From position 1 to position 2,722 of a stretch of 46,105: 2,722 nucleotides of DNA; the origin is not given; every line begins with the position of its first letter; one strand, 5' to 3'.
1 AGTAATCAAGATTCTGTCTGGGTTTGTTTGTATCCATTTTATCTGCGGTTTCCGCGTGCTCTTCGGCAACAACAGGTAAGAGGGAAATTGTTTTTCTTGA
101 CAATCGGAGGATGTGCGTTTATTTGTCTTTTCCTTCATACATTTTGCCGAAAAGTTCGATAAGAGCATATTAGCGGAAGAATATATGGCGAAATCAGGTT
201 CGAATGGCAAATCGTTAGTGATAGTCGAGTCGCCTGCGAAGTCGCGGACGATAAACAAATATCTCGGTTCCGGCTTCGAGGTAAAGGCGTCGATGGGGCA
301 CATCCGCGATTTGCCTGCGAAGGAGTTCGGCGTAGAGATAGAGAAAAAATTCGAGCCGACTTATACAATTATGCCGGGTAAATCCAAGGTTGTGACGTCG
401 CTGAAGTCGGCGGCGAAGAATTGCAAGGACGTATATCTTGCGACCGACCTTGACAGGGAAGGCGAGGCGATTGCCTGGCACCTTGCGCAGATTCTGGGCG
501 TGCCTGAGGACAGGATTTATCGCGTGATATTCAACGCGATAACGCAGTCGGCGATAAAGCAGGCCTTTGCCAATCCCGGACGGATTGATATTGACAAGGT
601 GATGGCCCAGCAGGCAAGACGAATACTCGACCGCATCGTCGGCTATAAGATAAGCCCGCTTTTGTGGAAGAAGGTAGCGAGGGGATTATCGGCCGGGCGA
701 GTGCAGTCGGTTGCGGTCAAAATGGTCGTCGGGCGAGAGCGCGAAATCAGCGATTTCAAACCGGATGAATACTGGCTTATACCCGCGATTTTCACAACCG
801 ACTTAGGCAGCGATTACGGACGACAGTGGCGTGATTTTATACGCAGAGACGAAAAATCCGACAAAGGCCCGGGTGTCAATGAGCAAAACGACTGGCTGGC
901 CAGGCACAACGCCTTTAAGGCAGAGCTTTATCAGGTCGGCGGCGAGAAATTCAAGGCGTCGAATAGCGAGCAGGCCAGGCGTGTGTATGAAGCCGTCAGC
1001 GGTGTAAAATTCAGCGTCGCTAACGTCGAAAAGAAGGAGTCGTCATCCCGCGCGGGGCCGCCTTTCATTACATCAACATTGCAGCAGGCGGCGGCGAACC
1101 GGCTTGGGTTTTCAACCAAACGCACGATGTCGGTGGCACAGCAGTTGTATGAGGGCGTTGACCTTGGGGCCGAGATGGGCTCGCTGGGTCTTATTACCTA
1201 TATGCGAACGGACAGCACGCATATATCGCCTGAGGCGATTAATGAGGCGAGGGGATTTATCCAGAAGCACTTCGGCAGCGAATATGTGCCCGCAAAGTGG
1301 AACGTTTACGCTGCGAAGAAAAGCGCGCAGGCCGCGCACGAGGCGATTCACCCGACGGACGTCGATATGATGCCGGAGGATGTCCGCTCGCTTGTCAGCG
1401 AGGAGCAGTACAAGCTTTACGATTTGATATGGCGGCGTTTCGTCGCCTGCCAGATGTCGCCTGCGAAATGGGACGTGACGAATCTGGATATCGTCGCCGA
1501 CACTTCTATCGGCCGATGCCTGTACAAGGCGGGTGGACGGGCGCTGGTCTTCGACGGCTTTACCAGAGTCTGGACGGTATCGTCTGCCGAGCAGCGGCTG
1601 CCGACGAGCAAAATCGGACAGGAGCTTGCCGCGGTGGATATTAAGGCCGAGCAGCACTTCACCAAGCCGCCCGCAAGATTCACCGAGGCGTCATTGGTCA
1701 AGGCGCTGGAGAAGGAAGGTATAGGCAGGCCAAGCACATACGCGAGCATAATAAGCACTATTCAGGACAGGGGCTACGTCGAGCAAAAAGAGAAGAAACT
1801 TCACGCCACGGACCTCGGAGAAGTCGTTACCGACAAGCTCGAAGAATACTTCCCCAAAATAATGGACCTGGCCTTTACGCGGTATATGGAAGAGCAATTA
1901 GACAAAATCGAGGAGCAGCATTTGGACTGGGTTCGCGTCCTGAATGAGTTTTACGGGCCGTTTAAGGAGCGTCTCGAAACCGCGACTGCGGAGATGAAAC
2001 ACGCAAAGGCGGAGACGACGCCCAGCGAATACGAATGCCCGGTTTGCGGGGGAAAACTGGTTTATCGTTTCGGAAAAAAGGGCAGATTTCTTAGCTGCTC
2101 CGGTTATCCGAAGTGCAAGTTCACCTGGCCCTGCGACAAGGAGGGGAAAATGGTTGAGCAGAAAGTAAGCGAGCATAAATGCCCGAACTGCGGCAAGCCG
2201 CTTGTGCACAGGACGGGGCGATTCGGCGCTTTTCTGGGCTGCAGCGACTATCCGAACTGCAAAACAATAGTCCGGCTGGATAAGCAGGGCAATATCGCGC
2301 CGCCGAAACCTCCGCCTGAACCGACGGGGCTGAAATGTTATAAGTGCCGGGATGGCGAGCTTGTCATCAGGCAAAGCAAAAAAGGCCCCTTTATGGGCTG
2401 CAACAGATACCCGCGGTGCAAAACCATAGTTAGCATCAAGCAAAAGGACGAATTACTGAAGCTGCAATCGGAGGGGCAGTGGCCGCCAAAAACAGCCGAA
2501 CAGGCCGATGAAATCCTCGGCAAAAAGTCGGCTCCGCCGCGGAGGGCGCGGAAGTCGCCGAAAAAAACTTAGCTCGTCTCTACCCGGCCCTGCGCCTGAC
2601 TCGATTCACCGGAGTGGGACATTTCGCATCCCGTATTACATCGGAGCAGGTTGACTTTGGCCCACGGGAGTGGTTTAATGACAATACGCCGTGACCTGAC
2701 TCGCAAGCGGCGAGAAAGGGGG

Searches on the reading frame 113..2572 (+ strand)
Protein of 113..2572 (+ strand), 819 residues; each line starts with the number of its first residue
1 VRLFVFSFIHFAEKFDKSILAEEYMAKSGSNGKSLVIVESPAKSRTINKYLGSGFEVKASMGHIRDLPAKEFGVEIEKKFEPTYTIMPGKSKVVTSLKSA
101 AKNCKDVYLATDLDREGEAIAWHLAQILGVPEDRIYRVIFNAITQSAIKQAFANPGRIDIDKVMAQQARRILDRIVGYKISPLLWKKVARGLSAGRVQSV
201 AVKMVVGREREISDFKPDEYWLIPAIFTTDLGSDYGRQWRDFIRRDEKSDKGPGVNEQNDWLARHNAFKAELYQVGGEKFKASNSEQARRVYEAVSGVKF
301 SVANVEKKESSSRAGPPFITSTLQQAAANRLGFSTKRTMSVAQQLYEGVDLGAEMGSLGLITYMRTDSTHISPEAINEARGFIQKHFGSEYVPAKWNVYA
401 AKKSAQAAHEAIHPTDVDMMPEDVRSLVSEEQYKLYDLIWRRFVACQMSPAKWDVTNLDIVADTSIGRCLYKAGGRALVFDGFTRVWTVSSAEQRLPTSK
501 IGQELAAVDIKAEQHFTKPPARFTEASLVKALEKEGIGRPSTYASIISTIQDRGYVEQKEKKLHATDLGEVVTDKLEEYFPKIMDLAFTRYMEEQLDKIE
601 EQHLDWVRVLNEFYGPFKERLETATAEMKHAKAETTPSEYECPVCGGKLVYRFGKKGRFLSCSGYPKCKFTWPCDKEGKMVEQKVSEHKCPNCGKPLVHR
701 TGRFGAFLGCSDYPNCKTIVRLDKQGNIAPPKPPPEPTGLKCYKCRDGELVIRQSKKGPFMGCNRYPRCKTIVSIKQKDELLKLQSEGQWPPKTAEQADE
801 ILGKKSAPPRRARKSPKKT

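Call 9: search_protein_families(library=pfam, proteins=[window:113-2572:+], max_evalue=0.001)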
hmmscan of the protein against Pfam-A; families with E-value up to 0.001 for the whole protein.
window:113-2572:+ (819 aa): 3 families
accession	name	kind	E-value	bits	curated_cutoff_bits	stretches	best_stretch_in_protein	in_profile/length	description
PF01131.25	Topoisom_bac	-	7.3e-122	407.7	35.1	1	158-610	2-410/411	DNA topoisomerase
PF01396.24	Zn_ribbon_Top1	-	4.2e-39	132.5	32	3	688-724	2-38/39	Topoisomerase DNA binding C4 zinc finger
PF01751.28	Toprim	-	1.9e-20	73.3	23.1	1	35-143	2-96/96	Toprim domain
